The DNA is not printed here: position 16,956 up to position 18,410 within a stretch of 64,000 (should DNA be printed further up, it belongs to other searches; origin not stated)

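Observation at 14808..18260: GC-elevated AlkB/XylM-type hydroxylase module with a XylA-like reductase, a GST and a YjdI-like Fe-S protein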

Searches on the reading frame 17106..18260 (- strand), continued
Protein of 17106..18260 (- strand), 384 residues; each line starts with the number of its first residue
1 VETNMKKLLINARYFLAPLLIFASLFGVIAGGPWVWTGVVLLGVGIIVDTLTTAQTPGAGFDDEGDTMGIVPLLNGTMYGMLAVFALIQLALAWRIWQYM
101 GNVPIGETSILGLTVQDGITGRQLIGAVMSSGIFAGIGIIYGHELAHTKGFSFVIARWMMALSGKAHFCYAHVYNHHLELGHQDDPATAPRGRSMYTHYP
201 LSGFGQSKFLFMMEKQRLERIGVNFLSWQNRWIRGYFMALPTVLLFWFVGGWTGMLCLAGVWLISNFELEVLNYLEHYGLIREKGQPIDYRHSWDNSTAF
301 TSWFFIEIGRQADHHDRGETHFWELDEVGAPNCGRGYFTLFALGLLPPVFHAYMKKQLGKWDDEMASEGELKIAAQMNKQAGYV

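Call 14: find_encoding_contigs(protein=P0004, flank=9000, max_places=4)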
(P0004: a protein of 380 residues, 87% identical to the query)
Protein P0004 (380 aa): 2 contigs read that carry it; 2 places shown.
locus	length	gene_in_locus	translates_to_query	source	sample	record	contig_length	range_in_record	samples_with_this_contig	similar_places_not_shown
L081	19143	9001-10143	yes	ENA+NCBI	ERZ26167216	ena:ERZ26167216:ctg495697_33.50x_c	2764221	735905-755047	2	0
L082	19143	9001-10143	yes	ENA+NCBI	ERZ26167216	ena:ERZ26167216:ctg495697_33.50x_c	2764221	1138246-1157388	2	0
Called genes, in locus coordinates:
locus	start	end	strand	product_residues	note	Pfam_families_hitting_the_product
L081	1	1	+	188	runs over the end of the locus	PF14803:Zn_ribbon_Nudix, PF00293:NUDIX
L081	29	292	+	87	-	-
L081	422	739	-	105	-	PF01722:BolA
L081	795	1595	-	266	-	PF01026:TatD_DNase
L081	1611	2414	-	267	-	PF17773:UPF0176_N, PF00581:Rhodanese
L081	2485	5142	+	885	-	PF17900:Peptidase_M1_N, PF01433:Peptidase_M1, PF11940:DUF3458, PF17432:DUF3458_C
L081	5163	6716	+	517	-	PF03806:ABG_transport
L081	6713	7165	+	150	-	PF09360:zf-CDGSH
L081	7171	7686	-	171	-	PF07977:FabA, PF22818:ApeI-like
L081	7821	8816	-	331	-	PF00376:MerR (weak), PF13411:MerR_1, PF02310:B12-binding (faint)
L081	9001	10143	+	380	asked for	PF00487:FA_desaturase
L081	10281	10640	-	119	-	PF04134:DCC1-like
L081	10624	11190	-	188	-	PF22777:VKGC_lumenal_dom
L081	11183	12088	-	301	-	PF05090:HTTM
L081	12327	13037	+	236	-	-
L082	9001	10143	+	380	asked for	PF00487:FA_desaturase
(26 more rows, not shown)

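Call 18: search_protein_families(library=pfam, proteins=[L008:4746-5165:+, L008:5185-5700:-, L008:5829-6803:-, L008:8301-9011:+, L008:9075-9716:-, L008:9855-10922:+, L008:11156-13453:+, L008:13500-14627:+, L008:3088-4716:+], max_evalue=0.001)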
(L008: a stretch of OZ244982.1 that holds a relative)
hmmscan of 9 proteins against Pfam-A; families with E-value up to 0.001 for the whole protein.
L008:4746-5165:+ (139 aa): 1 family
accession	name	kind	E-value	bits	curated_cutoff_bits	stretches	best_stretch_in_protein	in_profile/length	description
PF09360.15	zf-CDGSH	-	3.6e-29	101.2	29.5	2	12-56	1-48/48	Iron-binding zinc finger CDGSH type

L008:5185-5700:- (171 aa): 1 family
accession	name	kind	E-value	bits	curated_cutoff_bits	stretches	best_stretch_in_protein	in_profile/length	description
PF07977.19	FabA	-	6.8e-49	165.5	23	1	28-157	1-137/138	FabA-like domain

L008:5829-6803:- (324 aa): 3 families
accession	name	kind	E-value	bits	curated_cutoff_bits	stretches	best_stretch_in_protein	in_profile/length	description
PF13411.12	MerR_1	-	9.9e-12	45.2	21.6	1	15-77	3-64/69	MerR HTH family regulatory protein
PF00376.29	MerR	-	2.8e-08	33.9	28.2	1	15-51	2-38/38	MerR family regulatory protein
PF02310.24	B12-binding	-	0.00089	19.5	32.1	0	198-285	2-88/121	B12 binding domain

L008:8301-9011:+ (236 aa): 0 families

L008:9075-9716:- (213 aa): 0 families

L008:9855-10922:+ (355 aa): 4 families
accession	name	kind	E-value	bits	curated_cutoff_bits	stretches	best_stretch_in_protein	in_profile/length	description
PF00817.25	IMS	-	3.5e-51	173.4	23.2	1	7-154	1-148/148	impB/mucB/samB family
PF11799.13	IMS_C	-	1.2e-25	90.5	20.7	1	240-354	1-109/109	impB/mucB/samB family C-terminal domain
PF11798.14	IMS_HHH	-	2.1e-07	31.2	24.4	1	170-197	5-32/32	IMS family HHH motif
PF21999.2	IMS_HHH_1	-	4.8e-05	24.2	27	1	183-230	5-53/53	DNA polymerase-iota, thumb domain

L008:11156-13453:+ (765 aa): 3 families
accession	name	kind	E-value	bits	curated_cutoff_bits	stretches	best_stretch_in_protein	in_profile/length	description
PF00384.28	Molybdopterin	-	6.6e-39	134.4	24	1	72-492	1-353/353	Molybdopterin oxidoreductase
PF01568.27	Molydop_binding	-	2e-12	47.5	26.8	1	604-706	8-109/110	Molydopterin dinucleotide binding domain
PF04879.21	Molybdop_Fe4S4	-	3.3e-11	43.4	22.7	1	18-69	7-55/55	Molybdopterin oxidoreductase Fe4S4 domain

L008:13500-14627:+ (375 aa): 11 families
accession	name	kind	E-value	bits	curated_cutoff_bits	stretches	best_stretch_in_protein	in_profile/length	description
PF00175.26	NAD_binding_1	-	1.9e-19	70.7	22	1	144-253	2-105/109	Oxidoreductase NAD-binding domain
PF00037.32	Fer4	-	2.3e-10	40.3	21.1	1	339-361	2-24/24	4Fe-4S binding domain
PF00970.30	FAD_binding_6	-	2.5e-09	37.8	21.1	1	38-132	4-97/99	Oxidoreductase FAD-binding domain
PF14697.11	Fer4_21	-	3.2e-07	30.8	35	1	339-367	2-33/59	4Fe-4S dicluster domain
PF12837.12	Fer4_6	-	4.7e-07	29.9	25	1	340-360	4-24/24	4Fe-4S binding domain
PF12797.12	Fer4_2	-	5.4e-07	29.6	24.5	1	339-356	4-21/22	4Fe-4S binding domain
PF12838.12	Fer4_7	-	1.9e-06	28.6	27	2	345-369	2-26/52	4Fe-4S dicluster domain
PF13237.11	Fer4_10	-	7.6e-06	26.2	25.5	1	339-358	3-24/53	4Fe-4S dicluster domain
PF13484.11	Fer4_16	-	1.8e-05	25.8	30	1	344-369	1-27/66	4Fe-4S double cluster binding domain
PF13187.11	Fer4_9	-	3e-05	24.4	27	0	288-360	1-52/52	4Fe-4S dicluster domain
PF12800.12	Fer4_4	-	0.00074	20.1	24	1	343-356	2-15/17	4Fe-4S binding domain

L008:3088-4716:+ (542 aa): 2 families
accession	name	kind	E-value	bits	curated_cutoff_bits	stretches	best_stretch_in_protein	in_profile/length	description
PF03806.19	ABG_transport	-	3e-154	514.4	27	2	281-538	240-500/502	AbgT putative transporter family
PF03606.21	DcuC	-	9.8e-07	28.1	23.1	1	291-518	244-455/461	C4-dicarboxylate anaerobic carrier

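Call 26: find_encoding_contigs(protein=P0111, flank=8000, max_places=2)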
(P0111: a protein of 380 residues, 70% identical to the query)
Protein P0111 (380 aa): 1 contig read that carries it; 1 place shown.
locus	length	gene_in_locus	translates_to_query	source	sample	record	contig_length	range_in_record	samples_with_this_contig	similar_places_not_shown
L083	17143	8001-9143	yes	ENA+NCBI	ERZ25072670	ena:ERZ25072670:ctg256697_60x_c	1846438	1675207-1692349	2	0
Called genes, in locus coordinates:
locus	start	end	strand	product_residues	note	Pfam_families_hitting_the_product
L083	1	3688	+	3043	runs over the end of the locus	PF03160:Calx-beta (weak)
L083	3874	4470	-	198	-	PF14803:Zn_ribbon_Nudix, PF00293:NUDIX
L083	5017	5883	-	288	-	PF00581:Rhodanese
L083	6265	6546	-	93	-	PF05899:Cupin_3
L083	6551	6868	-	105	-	PF01722:BolA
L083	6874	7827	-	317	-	PF00376:MerR (weak), PF13411:MerR_1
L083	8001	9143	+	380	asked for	PF00487:FA_desaturase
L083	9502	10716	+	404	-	PF02463:SMC_N (faint), PF13175:AAA_15, PF13304:AAA_21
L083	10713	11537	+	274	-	-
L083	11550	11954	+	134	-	PF02675:AdoMet_dc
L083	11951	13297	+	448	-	PF11805:DUF3326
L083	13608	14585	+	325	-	PF01963:TraB_PrgY_gumN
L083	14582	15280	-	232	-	PF01026:TatD_DNase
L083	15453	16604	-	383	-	PF12895:ANAPC3 (faint), PF14559:TPR_19 (faint), PF13431:TPR_17 (faint), PF13650:Asp_protease_2, PF13975:gag-asp_proteas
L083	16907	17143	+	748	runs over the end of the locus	PF04932:Wzy_C, PF23914:TPR_CcmH_CycH (weak)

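Call 27: find_encoding_contigs(protein=P0062, flank=8000, max_places=2)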
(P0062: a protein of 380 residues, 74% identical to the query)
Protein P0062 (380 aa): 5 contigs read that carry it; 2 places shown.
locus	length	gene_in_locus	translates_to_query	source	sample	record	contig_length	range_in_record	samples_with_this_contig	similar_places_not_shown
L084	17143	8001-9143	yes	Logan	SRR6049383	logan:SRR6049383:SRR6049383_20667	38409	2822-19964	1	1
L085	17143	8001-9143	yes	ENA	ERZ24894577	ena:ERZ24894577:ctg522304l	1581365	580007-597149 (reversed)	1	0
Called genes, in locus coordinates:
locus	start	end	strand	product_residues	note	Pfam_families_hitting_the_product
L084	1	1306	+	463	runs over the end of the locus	PF00890:FAD_binding_2 (faint), PF01266:DAO (weak), PF01593:Amino_oxidase, PF07992:Pyr_redox_2 (faint), PF13450:NAD_binding_8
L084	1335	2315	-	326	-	PF04204:HTS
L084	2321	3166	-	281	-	-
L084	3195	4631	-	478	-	PF00171:Aldedh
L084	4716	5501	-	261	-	PF01026:TatD_DNase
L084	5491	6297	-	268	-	PF17773:UPF0176_N, PF00581:Rhodanese, PF12368:Rhodanese_C (weak)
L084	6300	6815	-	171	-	PF07977:FabA, PF22818:ApeI-like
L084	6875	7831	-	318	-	PF00376:MerR (weak), PF13411:MerR_1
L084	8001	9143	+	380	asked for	PF00487:FA_desaturase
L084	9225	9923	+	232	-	-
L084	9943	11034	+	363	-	PF00817:IMS, PF11798:IMS_HHH (weak), PF21999:IMS_HHH_1 (weak), PF11799:IMS_C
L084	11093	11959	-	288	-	PF02353:CMAS, PF13489:Methyltransf_23 (weak), PF01209:Ubie_methyltran, PF13847:Methyltransf_31, PF08241:Methyltransf_11, PF08242:Methyltransf_12, PF13649:Methyltransf_25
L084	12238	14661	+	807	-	PF00487:FA_desaturase, PF03710:GlnE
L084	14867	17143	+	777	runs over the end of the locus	PF02624:YcaO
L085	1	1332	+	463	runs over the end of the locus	PF00890:FAD_binding_2 (faint), PF01266:DAO (weak), PF01593:Amino_oxidase, PF07992:Pyr_redox_2 (faint), PF13450:NAD_binding_8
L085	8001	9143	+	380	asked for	PF00487:FA_desaturase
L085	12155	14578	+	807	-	PF00487:FA_desaturase, PF03710:GlnE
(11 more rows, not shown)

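Call 28: search_dna_similar(query=window:17106-18248:-, collection=plasmids, mode=protein, max_evalue=0.00001, max_rows=40, rows=spread)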
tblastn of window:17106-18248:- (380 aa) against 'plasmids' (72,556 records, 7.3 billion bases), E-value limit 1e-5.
Records with a match: 54; places in all: 57; records where one place covers at least 80% of the query: 6.
Best place of each record, by identity: <60% 54.
By first word of the organism name: Rhodococcus 15; Pseudomonas 6; Novosphingobium 3; Acinetobacter 3; Marinobacter 3; Sphingopyxis 3; Sphingobium 2; Polaromonas 2; Ralstonia 2; Paraburkholderia 2; and 12 more.
By predicted mobility (MOB-suite, as given by PLSDB): conjugative 21; non-mobilizable 18; mobilizable 15.
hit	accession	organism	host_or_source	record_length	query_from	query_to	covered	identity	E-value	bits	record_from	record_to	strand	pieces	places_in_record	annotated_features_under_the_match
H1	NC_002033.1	Novosphingobium aromaticivorans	-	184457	9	379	98%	29.6%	2e-28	124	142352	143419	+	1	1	alkane 1-monooxygenase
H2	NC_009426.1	Novosphingobium aromaticivorans DSM 12444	-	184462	9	379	98%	29.6%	2e-28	124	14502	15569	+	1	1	alkane 1-monooxygenase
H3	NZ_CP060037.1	Sphingobium fuliginis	-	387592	9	379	98%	28.7%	3e-26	118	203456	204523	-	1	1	alkane 1-monooxygenase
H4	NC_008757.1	Polaromonas naphthalenivorans CJ2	-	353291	92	377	75%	33.3%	9e-44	169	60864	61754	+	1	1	fatty acid desaturase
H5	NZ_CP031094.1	Hydrocarboniclastica marina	-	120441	108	378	71%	34.5%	5e-46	176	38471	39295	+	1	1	alkane 1-monooxygenase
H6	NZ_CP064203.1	Acinetobacter baumannii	Homo sapiens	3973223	56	354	79%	29.1%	3e-23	108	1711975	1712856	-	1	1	none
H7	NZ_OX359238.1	Alteromonas macleodii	-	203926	122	379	68%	33.2%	3e-26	117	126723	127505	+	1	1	alkane 1-monooxygenase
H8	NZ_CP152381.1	Marinobacter sp. SBY-1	mixed culture,aerobic biological filter ...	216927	119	379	69%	32.1%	2e-24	112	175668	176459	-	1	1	xylM: xylene monooxygenase subunit XylM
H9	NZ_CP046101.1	Rhodococcus sp. AQ5-07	Metagenomic Assembly,Chronically low ...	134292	55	360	81%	26.3%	2e-21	103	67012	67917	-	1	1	alkane 1-monooxygenase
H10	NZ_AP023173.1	Rhodococcus qingshengii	-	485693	55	359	80%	26.4%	3e-22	105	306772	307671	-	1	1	none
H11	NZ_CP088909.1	Rhodococcus qingshengii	cell culture,forest soil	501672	55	354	79%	26.8%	5e-23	108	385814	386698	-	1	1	alkane 1-monooxygenase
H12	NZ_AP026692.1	Rhodococcus qingshengii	cruid oil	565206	55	354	79%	26.8%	1e-22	107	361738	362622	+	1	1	alkane 1-monooxygenase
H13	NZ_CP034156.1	Rhodococcus sp. NJ-530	Antarctic sea ice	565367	55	354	79%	26.8%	1e-22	107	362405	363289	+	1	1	alkane 1-monooxygenase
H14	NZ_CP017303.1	Rhodococcus sp. YL-1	pure culture,soil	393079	55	354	79%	26.8%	1e-22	107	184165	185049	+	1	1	alkane 1-monooxygenase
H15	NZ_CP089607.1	Rhodococcus qingshengii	cell culture,activated sludge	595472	55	354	79%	26.8%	3e-22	105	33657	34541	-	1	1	alkane 1-monooxygenase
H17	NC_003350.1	Pseudomonas putida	-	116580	119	379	69%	30.7%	5e-24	111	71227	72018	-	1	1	xylM: xylene monooxygenase subunit XylM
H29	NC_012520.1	Rhodococcus opacus B4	-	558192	109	354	65%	29.6%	3e-24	112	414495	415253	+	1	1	alkane 1-monooxygenase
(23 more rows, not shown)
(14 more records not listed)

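Call 29: get_annotated_region(hit=H4, flank=5000)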
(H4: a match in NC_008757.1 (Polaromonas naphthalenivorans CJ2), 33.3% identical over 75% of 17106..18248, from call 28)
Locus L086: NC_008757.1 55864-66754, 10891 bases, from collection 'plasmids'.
description: Polaromonas naphthalenivorans CJ2 plasmid pPNAP01, complete sequence
organism: Polaromonas naphthalenivorans CJ2 (NCBI taxid 365044)
taxonomy: Bacteria; Pseudomonadota; Betaproteobacteria; Burkholderiales; Comamonadaceae; Polaromonas; Polaromonas naphthalenivorans; Polaromonas naphthalenivorans CJ2
host: -; source: -; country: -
typing (MOB-suite, as given by PLSDB): conjugative; replicon IncP; relaxase MOBH; mating-pair formation MPF_T
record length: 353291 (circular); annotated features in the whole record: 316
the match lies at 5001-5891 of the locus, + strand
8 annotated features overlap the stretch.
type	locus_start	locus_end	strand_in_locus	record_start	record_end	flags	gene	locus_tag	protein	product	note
CDS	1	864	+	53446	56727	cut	-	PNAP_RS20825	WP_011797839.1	efflux RND transporter permease subunit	-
CDS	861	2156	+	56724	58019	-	-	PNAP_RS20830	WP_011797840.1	TolC family protein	GO:0055085 - transmembrane transport [Evidence IEA]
CDS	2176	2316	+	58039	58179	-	-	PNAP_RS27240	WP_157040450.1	hypothetical protein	-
CDS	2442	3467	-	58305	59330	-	-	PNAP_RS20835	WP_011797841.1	AraC family transcriptional regulator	-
CDS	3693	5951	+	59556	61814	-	-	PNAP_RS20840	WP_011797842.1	fatty acid desaturase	GO:0006629 - lipid metabolic process [Evidence IEA]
CDS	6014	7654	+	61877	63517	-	-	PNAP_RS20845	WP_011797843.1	GMC family oxidoreductase N-terminal domain-containing protein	-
CDS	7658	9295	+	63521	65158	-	-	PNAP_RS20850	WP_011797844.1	long-chain fatty acid--CoA ligase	-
CDS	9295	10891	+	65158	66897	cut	-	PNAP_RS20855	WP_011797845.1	aldehyde dehydrogenase family protein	-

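Call 30: get_annotated_region(hit=H5, flank=5000)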
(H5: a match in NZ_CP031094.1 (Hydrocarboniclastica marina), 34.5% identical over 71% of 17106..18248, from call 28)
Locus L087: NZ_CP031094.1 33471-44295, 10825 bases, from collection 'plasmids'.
description: Hydrocarboniclastica marina strain soil36-7 plasmid psoil36-7, complete sequence
organism: Hydrocarboniclastica marina (NCBI taxid 2259620)
taxonomy: Bacteria; Pseudomonadota; Gammaproteobacteria; Alteromonadales; Alteromonadaceae; Hydrocarboniclastica; Hydrocarboniclastica marina
host: -; source: -; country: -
typing (MOB-suite, as given by PLSDB): mobilizable; relaxase MOBH
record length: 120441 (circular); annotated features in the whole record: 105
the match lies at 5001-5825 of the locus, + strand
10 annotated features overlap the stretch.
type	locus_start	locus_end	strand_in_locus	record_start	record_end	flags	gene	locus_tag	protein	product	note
CDS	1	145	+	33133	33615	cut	-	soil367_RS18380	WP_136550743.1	PaaI family thioesterase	-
CDS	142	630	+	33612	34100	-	-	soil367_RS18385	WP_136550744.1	PaaI family thioesterase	-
CDS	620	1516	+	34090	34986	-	-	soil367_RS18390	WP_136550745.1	alpha/beta hydrolase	-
CDS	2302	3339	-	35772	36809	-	-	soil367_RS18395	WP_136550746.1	AraC family transcriptional regulator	-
CDS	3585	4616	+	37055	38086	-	-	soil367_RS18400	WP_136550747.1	2Fe-2S iron-sulfur cluster binding domain-containing protein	-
CDS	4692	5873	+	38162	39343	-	-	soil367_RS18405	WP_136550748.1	alkane 1-monooxygenase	-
CDS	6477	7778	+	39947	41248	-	-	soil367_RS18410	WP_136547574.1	IS1380 family transposase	-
CDS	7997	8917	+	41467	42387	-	-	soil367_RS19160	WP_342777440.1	cation diffusion facilitator family transporter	-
CDS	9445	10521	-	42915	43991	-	-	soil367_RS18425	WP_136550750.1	hypothetical protein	-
CDS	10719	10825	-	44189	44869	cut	-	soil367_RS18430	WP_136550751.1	hypothetical protein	-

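Call 31: get_annotated_region(hit=H17, flank=2500)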
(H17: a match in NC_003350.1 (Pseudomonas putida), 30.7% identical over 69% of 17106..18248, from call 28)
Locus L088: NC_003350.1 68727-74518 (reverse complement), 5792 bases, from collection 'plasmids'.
description: Pseudomonas putida plasmid pWW0, complete sequence
organism: Pseudomonas putida (NCBI taxid 303)
taxonomy: Bacteria; Pseudomonadota; Gammaproteobacteria; Pseudomonadales; Pseudomonadaceae; Pseudomonas; Pseudomonas putida
host: -; source: -; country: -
typing (MOB-suite, as given by PLSDB): conjugative; replicon IncP; relaxase MOBF; mating-pair formation MPF_T
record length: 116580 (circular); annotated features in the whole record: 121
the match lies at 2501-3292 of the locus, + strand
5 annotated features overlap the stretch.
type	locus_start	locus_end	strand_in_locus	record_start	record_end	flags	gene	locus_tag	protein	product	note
CDS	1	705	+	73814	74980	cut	-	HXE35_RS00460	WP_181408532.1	alcohol dehydrogenase catalytic domain-containing protein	-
CDS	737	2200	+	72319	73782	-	-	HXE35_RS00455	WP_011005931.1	benzaldehyde dehydrogenase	-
CDS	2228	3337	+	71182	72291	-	xylM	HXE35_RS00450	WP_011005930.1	xylene monooxygenase subunit XylM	-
CDS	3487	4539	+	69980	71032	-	-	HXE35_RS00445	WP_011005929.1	2Fe-2S iron-sulfur cluster-binding protein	-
CDS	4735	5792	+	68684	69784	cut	-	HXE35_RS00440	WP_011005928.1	zinc-binding dehydrogenase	-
